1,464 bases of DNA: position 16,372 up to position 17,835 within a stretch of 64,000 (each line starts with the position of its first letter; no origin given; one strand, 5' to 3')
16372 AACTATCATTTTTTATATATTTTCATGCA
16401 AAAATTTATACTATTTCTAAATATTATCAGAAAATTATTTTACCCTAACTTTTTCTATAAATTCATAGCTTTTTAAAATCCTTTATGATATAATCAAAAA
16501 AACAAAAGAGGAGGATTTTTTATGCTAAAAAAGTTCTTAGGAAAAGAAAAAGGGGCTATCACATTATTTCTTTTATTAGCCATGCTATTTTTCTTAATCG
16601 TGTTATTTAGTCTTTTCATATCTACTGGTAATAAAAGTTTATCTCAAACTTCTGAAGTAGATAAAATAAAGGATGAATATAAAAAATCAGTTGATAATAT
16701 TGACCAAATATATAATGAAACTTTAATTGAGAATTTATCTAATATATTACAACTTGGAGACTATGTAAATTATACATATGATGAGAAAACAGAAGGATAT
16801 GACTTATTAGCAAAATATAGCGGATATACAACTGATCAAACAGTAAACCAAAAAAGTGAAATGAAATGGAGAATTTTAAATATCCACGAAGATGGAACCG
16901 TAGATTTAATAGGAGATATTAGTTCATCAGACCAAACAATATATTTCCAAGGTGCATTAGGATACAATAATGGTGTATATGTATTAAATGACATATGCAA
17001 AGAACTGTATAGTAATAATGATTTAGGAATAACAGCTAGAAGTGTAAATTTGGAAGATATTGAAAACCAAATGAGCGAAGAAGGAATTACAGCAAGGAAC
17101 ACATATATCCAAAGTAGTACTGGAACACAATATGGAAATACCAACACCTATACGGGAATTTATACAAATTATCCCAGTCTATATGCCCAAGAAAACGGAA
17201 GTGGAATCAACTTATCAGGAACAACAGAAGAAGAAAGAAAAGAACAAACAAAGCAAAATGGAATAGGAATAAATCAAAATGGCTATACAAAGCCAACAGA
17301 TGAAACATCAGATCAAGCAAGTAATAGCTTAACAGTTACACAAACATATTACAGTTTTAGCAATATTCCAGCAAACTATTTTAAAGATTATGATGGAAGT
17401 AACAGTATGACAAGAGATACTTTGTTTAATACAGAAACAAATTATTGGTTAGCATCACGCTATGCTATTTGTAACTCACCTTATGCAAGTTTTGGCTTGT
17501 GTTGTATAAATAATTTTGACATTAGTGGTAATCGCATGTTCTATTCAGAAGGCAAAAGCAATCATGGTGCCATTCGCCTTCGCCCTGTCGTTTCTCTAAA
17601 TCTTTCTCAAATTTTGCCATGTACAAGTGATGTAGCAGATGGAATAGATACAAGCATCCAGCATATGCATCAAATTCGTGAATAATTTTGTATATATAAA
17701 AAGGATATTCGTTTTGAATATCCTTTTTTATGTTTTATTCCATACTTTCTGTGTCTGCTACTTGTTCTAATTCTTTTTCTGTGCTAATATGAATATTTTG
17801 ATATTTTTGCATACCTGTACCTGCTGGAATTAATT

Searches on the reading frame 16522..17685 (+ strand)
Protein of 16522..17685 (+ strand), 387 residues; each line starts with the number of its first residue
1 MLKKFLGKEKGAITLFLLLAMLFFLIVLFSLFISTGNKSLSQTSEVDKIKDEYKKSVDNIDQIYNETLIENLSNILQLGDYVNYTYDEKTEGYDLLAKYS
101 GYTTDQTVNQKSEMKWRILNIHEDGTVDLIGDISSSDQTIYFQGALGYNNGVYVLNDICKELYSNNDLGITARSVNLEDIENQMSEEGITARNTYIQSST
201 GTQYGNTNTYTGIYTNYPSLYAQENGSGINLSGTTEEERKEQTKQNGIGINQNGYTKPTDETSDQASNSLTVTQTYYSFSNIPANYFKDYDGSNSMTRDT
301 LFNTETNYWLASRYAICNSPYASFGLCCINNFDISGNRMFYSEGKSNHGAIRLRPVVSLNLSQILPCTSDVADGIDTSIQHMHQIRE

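Call 7: search_protein_families(library=pfam, proteins=[window:16522-17685:+], max_evalue=0.01)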
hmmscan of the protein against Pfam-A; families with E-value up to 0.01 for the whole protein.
window:16522-17685:+ (387 aa): 0 families

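Call 8: search_protein_families(library=ncbifam, proteins=[window:16522-17685:+], max_evalue=0.01)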
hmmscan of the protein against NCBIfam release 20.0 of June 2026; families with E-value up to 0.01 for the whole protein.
window:16522-17685:+ (387 aa): 0 families

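Call 9: find_encoding_contigs(protein=window:16522-17685:+, flank=3000, max_places=10)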
Protein window:16522-17685:+ (387 aa): 4 contigs read that carry it; 4 places shown.
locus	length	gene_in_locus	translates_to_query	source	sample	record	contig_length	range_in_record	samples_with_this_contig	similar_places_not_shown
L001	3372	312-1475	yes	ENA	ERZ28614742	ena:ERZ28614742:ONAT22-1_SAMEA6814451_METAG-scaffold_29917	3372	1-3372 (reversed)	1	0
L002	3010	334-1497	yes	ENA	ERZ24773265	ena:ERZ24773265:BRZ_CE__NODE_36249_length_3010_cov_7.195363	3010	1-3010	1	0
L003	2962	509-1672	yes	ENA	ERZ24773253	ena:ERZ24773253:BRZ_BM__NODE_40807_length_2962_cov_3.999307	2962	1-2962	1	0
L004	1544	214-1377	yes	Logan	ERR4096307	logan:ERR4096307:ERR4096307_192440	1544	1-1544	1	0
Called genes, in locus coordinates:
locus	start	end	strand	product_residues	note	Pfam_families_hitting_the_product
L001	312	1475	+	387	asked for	-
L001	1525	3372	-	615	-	?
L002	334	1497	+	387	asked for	-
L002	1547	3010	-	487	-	?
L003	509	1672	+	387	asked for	-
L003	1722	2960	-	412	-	?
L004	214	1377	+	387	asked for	-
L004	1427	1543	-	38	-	?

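Call 18: find_homologous_proteins(query=window:16522-17685:+)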
Query window:16522-17685:+ (387 aa): 1727 proteins with E <= 0.001 among 4911 candidates; the best 120 are listed.
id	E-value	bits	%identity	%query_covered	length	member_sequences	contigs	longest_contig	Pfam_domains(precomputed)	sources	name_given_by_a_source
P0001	1.2e-253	859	100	100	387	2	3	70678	-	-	-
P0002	1.2e-185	635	79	100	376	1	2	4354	-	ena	-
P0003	1.1e-146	507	65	100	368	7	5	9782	-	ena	-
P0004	6.1e-145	501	67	89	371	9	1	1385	-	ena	-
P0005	2.6e-134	466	60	100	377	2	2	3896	-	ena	-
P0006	8.3e-127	441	57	100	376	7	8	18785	-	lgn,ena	-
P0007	6.8e-124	432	57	99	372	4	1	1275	-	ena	-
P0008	2.3e-119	417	66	80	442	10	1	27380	-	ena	-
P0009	5.0e-119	416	55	100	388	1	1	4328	-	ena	-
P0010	8.6e-119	415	66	80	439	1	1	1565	-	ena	-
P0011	1.6e-118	414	56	100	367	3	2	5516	-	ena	-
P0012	2.7e-118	413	54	100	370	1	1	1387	-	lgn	-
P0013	8.6e-118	412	54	100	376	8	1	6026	-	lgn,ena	-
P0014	9.6e-118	412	55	100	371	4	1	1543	-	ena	-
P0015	1.3e-117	411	55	100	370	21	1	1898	-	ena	-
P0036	7.3e-110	386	52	100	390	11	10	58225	-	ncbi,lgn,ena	-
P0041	8.6e-107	376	65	74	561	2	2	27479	-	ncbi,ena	-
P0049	7.4e-104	366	59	81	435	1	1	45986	-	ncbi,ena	-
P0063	5.0e-101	357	41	76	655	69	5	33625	-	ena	-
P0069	8.5e-100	353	59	82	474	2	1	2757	-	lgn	-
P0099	2.1e-74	269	49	81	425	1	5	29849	-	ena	-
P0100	2.7e-74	269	49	81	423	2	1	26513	-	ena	-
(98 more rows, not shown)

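Call 20: find_encoding_contigs(protein=P0002, flank=4000, max_places=6)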
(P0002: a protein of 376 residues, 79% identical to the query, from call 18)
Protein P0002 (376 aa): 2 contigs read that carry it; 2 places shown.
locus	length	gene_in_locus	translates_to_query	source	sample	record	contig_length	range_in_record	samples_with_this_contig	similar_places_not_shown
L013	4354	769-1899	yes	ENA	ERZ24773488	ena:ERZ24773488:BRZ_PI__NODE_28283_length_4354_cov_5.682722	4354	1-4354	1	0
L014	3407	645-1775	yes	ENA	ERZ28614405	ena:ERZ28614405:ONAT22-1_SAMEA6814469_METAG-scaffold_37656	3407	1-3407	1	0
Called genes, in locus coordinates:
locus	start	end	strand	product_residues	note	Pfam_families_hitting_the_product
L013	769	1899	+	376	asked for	-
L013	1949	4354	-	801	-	?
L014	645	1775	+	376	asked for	-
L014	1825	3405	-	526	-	?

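Call 21: find_encoding_contigs(protein=P0036, flank=6000, max_places=10)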
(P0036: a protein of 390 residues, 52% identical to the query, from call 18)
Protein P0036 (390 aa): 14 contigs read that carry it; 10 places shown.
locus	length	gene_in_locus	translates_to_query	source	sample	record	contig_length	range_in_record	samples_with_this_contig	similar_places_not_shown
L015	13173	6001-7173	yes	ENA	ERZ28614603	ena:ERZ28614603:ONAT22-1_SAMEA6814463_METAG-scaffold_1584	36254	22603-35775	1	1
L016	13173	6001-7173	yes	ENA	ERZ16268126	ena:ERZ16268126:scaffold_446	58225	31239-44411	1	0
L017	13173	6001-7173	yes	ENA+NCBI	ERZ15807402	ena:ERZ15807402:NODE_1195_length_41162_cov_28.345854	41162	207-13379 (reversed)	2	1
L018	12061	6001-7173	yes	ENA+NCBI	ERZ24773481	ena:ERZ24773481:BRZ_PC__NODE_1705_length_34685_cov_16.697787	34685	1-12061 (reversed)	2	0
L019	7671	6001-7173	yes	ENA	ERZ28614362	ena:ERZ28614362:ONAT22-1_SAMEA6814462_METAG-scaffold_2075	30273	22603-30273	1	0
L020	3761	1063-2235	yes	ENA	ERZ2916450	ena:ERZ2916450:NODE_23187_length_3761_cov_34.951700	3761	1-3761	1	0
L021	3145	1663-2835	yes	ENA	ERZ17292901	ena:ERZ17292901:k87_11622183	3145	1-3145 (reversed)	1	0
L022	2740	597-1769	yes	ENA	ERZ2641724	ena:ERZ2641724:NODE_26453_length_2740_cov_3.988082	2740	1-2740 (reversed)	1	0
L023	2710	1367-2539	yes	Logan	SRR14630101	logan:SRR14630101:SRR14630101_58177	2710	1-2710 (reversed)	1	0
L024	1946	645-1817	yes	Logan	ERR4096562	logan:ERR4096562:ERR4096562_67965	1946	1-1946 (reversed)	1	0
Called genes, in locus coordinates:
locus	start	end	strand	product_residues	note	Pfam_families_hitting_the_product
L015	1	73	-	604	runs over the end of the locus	PF06480:FtsH_ext, PF00004:AAA, PF07728:AAA_5 (weak), PF17862:AAA_lid_3, PF01434:Peptidase_M41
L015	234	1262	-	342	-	PF01171:ATP_bind_3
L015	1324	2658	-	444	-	PF00772:DnaB, PF13481:AAA_25, PF03796:DnaB_C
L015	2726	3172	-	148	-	PF01281:Ribosomal_L9_N, PF03948:Ribosomal_L9_C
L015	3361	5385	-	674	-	PF24898:GGDEF_GdpP, PF01368:DHH, PF02272:DHHA1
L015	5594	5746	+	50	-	-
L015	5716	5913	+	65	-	-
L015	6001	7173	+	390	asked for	-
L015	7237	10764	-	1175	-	PF04997:RNA_pol_Rpb1_1, PF00623:RNA_pol_Rpb1_2, PF04983:RNA_pol_Rpb1_3, PF05000:RNA_pol_Rpb1_4, PF04998:RNA_pol_Rpb1_5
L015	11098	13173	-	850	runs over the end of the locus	?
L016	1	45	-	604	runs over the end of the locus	PF06480:FtsH_ext, PF00004:AAA, PF07728:AAA_5 (weak), PF17862:AAA_lid_3, PF01434:Peptidase_M41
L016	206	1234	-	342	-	PF01171:ATP_bind_3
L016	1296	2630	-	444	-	PF00772:DnaB, PF13481:AAA_25, PF03796:DnaB_C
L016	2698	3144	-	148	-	PF01281:Ribosomal_L9_N, PF03948:Ribosomal_L9_C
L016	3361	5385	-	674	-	PF24898:GGDEF_GdpP, PF01368:DHH, PF02272:DHHA1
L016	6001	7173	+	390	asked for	-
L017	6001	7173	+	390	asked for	-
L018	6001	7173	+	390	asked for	-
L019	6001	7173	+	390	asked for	-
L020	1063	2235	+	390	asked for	-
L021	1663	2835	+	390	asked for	-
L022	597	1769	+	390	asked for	-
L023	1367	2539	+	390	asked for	-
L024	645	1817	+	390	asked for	-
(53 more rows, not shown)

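Call 30: find_related_loci(query=A1, collection=genome_contigs, flank=10000)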
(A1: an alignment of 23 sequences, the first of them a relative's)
Query A1 (387 aa) in genome_contigs; peptide patterns used: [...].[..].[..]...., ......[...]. (x = any residue, [..] = any of these).
160 stretches matched a pattern; 63 encode a relative of the query (tblastn E <= 1e-3); 63 distinct loci.
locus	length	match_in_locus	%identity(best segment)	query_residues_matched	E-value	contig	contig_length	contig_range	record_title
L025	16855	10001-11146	55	1-386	4e-127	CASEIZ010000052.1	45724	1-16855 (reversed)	uncultured Eubacteriales bacterium isolate SI.B30.metabat-bins.8 genome assembly, contig: SI.B30.metabat-bins.8.fa_k141_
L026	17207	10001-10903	65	76-385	9e-124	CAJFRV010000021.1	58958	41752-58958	uncultured Clostridia bacterium isolate Chicken_20_mag_115 genome assembly, contig: MAGpy_11413_20_idba_bin_115_fascaffo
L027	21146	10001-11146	53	1-386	9e-123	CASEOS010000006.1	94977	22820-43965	uncultured Eubacteriales bacterium isolate A104_L1_330330_idba_bin.79 genome assembly, contig: A104_L1_330330_idba_bin.7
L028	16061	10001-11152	52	1-386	7e-122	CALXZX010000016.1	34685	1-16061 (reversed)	MAG: uncultured Clostridia bacterium isolate BRZ_PC__bin97 genome assembly, contig: BRZ_PC__NODE_1705_length_34685_cov_1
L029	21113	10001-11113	55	1-387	1e-121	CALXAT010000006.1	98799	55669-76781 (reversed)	MAG: uncultured Clostridia bacterium isolate BRZ_HF__bin22 genome assembly, contig: BRZ_HF__NODE_232_length_98799_cov_40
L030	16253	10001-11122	52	1-387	2e-121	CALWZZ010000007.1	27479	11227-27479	MAG: uncultured Clostridia bacterium isolate BRZ_BI__bin48 genome assembly, contig: BRZ_BI__NODE_1905_length_27479_cov_7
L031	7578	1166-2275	52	1-387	2e-121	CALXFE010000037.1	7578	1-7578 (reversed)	MAG: uncultured Clostridia bacterium isolate BRZ_ID__bin55 genome assembly, contig: BRZ_ID__NODE_12161_length_7578_cov_2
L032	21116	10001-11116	52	1-387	8e-120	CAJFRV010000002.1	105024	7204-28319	uncultured Clostridia bacterium isolate Chicken_20_mag_115 genome assembly, contig: MAGpy_11413_20_idba_bin_115_fascaffo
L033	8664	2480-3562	58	1-386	2e-119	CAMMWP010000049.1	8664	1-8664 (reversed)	MAG: uncultured Clostridium sp. isolate ERR7167046_bin.3_MetaWRAP_v1.1_MAG genome assembly, contig: NODE_1749_length_866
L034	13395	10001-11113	52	1-387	2e-115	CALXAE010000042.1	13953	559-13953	MAG: uncultured Clostridia bacterium isolate BRZ_DE__bin90 genome assembly, contig: BRZ_DE__NODE_5305_length_13953_cov_1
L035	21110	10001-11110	50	1-385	9e-114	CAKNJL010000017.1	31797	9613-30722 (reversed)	MAG TPA_asm: uncultured Clostridium sp. isolate ERR3414573_bin.67_metaWRAP_v1.1_MAG genome assembly, contig: NODE_2069_l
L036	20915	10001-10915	59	68-385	1e-106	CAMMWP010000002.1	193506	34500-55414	MAG: uncultured Clostridium sp. isolate ERR7167046_bin.3_MetaWRAP_v1.1_MAG genome assembly, contig: NODE_19_length_19350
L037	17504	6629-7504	57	76-385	1e-103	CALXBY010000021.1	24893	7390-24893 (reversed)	MAG: uncultured Clostridia bacterium isolate BRZ_D__bin41 genome assembly, contig: BRZ_D__NODE_3267_length_24893_cov_8.8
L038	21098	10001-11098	49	1-385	6e-103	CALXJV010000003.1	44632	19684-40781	MAG: uncultured Clostridia bacterium isolate BRZ_EH__bin43 genome assembly, contig: BRZ_EH__NODE_1410_length_44632_cov_6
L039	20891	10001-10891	58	76-385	5e-106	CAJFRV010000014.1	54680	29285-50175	uncultured Clostridia bacterium isolate Chicken_20_mag_115 genome assembly, contig: MAGpy_11413_20_idba_bin_115_fascaffo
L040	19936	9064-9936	56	76-387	3e-96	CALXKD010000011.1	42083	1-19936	MAG: uncultured Clostridia bacterium isolate BRZ_IE__bin33 genome assembly, contig: BRZ_IE__NODE_1636_length_42083_cov_2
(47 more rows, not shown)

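Call 37: find_encoding_contigs(protein=P0099, flank=3000, max_places=10)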
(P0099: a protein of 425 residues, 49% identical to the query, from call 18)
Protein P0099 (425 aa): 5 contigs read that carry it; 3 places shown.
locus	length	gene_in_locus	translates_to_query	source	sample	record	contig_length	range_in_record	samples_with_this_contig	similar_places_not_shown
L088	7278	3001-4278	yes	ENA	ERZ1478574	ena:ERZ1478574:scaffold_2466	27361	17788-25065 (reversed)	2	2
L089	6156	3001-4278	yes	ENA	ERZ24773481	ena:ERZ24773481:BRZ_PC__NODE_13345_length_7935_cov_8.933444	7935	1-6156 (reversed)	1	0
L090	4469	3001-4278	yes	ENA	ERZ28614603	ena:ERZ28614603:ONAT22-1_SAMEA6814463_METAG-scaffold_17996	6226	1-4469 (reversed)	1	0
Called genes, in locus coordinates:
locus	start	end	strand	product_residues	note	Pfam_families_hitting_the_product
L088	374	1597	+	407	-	PF13304:AAA_21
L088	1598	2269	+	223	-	PF13707:RloB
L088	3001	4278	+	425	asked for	-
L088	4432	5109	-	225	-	PF01027:Bax1-I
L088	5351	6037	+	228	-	PF08713:DNA_alkylation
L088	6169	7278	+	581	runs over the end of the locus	PF07833:Cu_amine_oxidN1, PF00704:Glyco_hydro_18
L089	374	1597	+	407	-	PF13304:AAA_21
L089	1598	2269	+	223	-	PF13707:RloB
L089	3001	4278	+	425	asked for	-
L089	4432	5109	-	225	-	PF01027:Bax1-I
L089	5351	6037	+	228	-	PF08713:DNA_alkylation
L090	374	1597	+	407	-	PF13304:AAA_21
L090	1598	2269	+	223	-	PF13707:RloB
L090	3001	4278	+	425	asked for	-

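Call 38: find_encoding_contigs(protein=P0100, flank=3000, max_places=10)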
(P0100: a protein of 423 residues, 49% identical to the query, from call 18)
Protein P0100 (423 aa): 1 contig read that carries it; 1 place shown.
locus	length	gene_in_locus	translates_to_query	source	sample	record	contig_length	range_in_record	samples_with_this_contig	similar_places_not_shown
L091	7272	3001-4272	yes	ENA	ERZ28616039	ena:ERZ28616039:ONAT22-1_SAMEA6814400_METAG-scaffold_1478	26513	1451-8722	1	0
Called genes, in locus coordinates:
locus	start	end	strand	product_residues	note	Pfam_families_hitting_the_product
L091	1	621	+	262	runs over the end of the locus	-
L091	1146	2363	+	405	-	PF13304:AAA_21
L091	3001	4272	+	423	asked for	-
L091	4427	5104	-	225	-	PF01027:Bax1-I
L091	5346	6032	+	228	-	PF08713:DNA_alkylation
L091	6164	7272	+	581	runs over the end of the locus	PF07833:Cu_amine_oxidN1, PF00704:Glyco_hydro_18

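Call 42: search_protein_families(library=ncbifam, proteins=[P0049, P0100, P0041, P0063, P0069, P0008], max_evalue=0.1)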
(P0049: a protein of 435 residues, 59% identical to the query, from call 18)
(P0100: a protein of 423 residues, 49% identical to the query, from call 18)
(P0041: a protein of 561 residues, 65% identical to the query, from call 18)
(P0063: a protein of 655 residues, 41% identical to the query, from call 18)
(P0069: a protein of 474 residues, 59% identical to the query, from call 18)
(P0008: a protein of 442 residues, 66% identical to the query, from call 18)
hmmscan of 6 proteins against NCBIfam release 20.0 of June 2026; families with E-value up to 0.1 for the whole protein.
P0049 (435 aa): 2 families
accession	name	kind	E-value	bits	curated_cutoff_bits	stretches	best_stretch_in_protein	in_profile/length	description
NF042931.1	SAG1386_EF1546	equivalog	0.03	14.4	80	1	3-70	13-81/158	SAG1386/EF1546 family surface-associated protein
NF006283.1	PRK08455.1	equivalog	0.037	13.7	187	1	10-68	6-64/182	flagellar basal body-associated protein FliL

P0100 (423 aa): 1 family
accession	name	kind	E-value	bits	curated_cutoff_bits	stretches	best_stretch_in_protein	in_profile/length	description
NF006283.1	PRK08455.1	equivalog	0.0027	17.4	187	1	5-116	12-105/182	flagellar basal body-associated protein FliL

P0041 (561 aa): 1 family
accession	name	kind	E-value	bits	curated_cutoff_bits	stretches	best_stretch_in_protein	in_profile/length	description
TIGR01710.1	typeII_sec_gspG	equivalog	0.045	13.8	88.85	1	7-55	2-50/134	type II secretion system major pseudopilin GspG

P0063 (655 aa): 1 family
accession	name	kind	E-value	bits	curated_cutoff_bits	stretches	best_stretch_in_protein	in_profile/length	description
TIGR03769.1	P_ac_wall_RPT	domain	0.078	13.5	30.9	0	377-411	6-41/41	TIGR03769 domain-containing protein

P0069 (474 aa): 1 family
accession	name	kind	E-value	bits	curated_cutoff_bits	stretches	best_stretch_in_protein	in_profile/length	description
NF009947.0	PRK13411.1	equivalog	0.0033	15.5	1002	1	136-292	496-645/662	molecular chaperone DnaK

P0008 (442 aa): 3 families
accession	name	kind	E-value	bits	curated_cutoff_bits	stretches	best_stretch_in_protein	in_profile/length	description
NF006283.1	PRK08455.1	equivalog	0.0073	15.9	187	1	11-68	9-66/182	flagellar basal body-associated protein FliL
NF042931.1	SAG1386_EF1546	equivalog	0.067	13.3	80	1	5-65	13-72/158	SAG1386/EF1546 family surface-associated protein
NF008769.0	PRK11798.2-5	equivalog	0.094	12.7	135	0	279-328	89-139/144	ClpXP protease specificity-enhancing factor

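Call 49: find_encoding_contigs(protein=P0008, flank=4000, max_places=10)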
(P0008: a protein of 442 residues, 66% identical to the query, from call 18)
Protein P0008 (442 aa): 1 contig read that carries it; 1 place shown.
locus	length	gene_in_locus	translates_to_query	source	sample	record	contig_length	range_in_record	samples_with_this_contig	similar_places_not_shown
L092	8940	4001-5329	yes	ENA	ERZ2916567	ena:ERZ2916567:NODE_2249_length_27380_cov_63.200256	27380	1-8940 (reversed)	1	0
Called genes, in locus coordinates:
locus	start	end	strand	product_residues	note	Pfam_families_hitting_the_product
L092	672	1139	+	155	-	PF12844:HTH_19, PF13560:HTH_31, PF01381:HTH_3, PF13443:HTH_26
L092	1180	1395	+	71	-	-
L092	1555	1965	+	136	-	PF08281:Sigma70_r4_2 (weak), PF04545:Sigma70_r4 (weak)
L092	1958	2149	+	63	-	PF12645:HTH_16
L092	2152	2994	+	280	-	-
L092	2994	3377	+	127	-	PF12957:DUF3846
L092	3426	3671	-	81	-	-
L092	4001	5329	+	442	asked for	-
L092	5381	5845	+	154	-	PF01624:MutS_I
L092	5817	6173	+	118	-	PF22296:bAvd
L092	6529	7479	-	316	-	PF00078:RVT_1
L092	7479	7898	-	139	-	PF01624:MutS_I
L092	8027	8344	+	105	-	-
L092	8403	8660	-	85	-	-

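Call 50: predict_structure(alignment_id=A1)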
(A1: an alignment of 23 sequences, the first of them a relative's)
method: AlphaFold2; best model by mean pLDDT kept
length: 387 residues; sequences in the alignment: 23
mean_pLDDT: 81.2   pTM: 0.75
mean pLDDT of the five models: 81.2, 79.8, 79.0, 78.6, 77.5
residues with pLDDT >= 90: 207; 70-90: 82; 50-70: 56; < 50: 42
segments of 3 or more residues with pLDDT < 50: 1-10, 34-43, 226-228, 236-251
pLDDT, mean of each block of 10 residues (from residue 1): 40 65 71 47 54 58 60 79 95 94 95 93 92 86 94 94 95 94 96 89 88 90 58 47 39 68 87 89 95 93 92 88 93 92 93 95 89 93 91
secondary structure, 60 per line:
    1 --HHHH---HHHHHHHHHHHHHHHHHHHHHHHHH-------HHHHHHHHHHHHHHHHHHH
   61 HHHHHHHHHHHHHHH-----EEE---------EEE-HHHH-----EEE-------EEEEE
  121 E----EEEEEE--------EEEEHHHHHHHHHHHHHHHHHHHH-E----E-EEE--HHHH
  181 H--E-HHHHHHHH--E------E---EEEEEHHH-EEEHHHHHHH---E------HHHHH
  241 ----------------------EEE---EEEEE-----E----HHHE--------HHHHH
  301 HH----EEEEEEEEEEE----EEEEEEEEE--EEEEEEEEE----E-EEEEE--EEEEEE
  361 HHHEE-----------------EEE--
elements in order: H3-6 H10-34 H42-75 E81-83 E93-95 H97-100 E106-108 E116-121 E126-131 E140-143 H144-163 E172-174 H177-181 H186-193 E207-211 E216-218 H219-225 H236-240 E263-265 E269-273 H296-302 E307-317 E322-330 E333-341 E348-352 E355-360 E383-385

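Call 53: fold_search(model_id=the predicted structure, library=pdb)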
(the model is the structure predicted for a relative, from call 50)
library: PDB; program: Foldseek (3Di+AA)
matches with E <= 10: 70; with E <= 0.001: 0
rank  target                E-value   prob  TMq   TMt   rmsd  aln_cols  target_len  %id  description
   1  8h0h_A                2.0e+00  0.02  0.07  0.15  15.0        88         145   15  Hypotethical protein from Mycobacterium tuberculsosis (released 2023-09-06)
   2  2cuc_MODEL_1_A        2.3e+00  0.05  0.07  0.29   6.9        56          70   12  Solution structure of the SH3 domain of the mouse hypothetical protein SH3RF2 (released 2005-11-26)
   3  6gta                  2.4e+00  0.01  0.07  0.06  14.9       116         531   11  Alpha-galactosidase mutant D378A from Thermotoga maritima in complex with intact cyclohexene-based carbasugar mimic of g (released 2018-08-22)
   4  6xd2                  2.7e+00  0.04  0.08  0.09  11.3        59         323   12  Porcine pepsin in complex with darunavir (released 2021-06-16)
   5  1zy9                  3.3e+00  0.01  0.08  0.06  15.1        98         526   12  Crystal structure of Alpha-galactosidase (EC 3.2.1.22) (Melibiase) (tm1192) from Thermotoga maritima at 2.34 A resolutio (released 2005-07-12)
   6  1pso_E                3.9e+00  0.08  0.08  0.09   4.4        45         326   11  The crystal structure of human pepsin and its complex with pepstatin (released 1995-04-20)
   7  6j0j_D                4.2e+00  0.01  0.05  0.08  19.1       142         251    8  Crystal structure of Proliferating Cell Nuclear Antigen from Leishmania donovani with an unexplained density near resi (released 2019-01-23)
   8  6o2d_A                4.4e+00  0.01  0.06  0.14  15.8        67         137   10  Schizosaccharomyces pombe Cnp3 Cupin Domain (released 2019-08-21)
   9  6gwf                  4.4e+00  0.01  0.10  0.08  17.9       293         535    7  Alpha-galactosidase mutant D387A from Thermotoga maritima in complex with intact cyclohexene-based carbasugar mimic of g (released 2018-08-22)
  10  3ckg                  4.7e+00  0.02  0.06  0.09  10.0        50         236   16  The crystal structure of OspA deletion mutant (released 2009-01-27)
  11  2lcl_MODEL_1_A        4.7e+00  0.02  0.05  0.25  11.6        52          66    2  Solution Structure of RfaH carboxyterminal domain (released 2012-08-01)
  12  5cfk_A                4.7e+00  0.01  0.05  0.08  18.8       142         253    9  Crystal structure of Proliferating Cell Nuclear Antigen from Leishmania donovani at 3.2 A resolution (released 2015-10-07)
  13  3v61_B                5.0e+00  0.01  0.06  0.09  18.9       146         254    6  Structure of S. cerevisiae PCNA conjugated to SUMO on lysine 164 (released 2012-02-29)
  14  5c82                  5.0e+00  0.01  0.08  0.13  15.0        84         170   11  Crystal structure of Nourseothricin acetyltransferase (released 2016-06-29)
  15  6xcy                  5.3e+00  0.05  0.08  0.09   5.1        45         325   11  Porcine pepsin in complex with ritonavir (released 2021-06-16)
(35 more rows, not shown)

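Call 55: search_protein_families(library=phrogs, proteins=[P0001, P0008, P0100], max_evalue=0.01)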
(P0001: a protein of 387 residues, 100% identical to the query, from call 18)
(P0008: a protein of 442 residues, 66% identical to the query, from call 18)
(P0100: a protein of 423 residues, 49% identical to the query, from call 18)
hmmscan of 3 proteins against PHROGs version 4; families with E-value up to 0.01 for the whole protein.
P0001 (387 aa): 0 families

P0008 (442 aa): 1 family
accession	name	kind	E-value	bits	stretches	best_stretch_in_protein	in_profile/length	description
phrog_13280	-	unknown function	0.003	18.4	1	17-47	3-33/67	-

P0100 (423 aa): 2 families
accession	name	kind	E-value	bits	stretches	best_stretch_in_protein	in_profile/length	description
phrog_13280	-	unknown function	6.8e-05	23.7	1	6-51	1-46/67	-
phrog_12266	-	unknown function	0.004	18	0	234-265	31-63/71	-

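Call 56: fold_search(model_id=the predicted structure, library=viral)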
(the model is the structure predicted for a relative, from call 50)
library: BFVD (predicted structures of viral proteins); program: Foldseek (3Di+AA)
matches with E <= 10: 161; with E <= 0.001: 0
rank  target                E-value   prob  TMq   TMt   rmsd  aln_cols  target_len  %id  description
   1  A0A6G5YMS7            1.3e-01  0.21  0.08  0.20  10.0        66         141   23  (no name in the UniProt tables at hand)
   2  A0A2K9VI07            3.2e-01  0.33  0.15  0.28   8.4       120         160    8  Uncharacterized protein [Pseudomonas phage PollyC]
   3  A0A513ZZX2            4.6e-01  0.08  0.09  0.19  13.9       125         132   12  Uncharacterized protein [Aeromonas phage LAh_6]
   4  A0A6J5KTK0            6.6e-01  0.09  0.10  0.19  14.1       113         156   15  Uncharacterized protein [uncultured Caudovirales phage]
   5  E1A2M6                8.0e-01  0.04  0.07  0.04  10.6        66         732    9  Membrane integrity protector [Aeromonas phage phiAS5]
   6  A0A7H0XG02            9.0e-01  0.08  0.09  0.15  13.1       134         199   16  Uncharacterized protein [Pseudomonas phage phiK7A1]
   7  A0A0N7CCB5            1.1e+00  0.03  0.08  0.12  10.1        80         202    4  (no name in the UniProt tables at hand)
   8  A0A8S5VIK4            1.1e+00  0.04  0.08  0.09  39.7       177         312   12  Tail needle protein [Podoviridae sp. ct9H612]
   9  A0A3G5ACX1            1.4e+00  0.08  0.10  0.10  15.4       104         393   12  RING-type domain-containing protein [Hyperionvirus sp.]
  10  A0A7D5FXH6            1.5e+00  0.03  0.07  0.11  11.5        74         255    9  (no name in the UniProt tables at hand)
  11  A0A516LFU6            1.5e+00  0.02  0.07  0.04  11.0        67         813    6  (no name in the UniProt tables at hand)
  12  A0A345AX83            1.7e+00  0.08  0.09  0.19  13.2       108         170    9  (no name in the UniProt tables at hand)
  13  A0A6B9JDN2            1.7e+00  0.02  0.06  0.13  11.2        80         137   19  (no name in the UniProt tables at hand)
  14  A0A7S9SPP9            1.7e+00  0.01  0.06  0.04  12.2        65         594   14  (no name in the UniProt tables at hand)
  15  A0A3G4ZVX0            1.9e+00  0.02  0.07  0.03  13.3        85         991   14  Soluble P-type ATPase [Edafosvirus sp.]
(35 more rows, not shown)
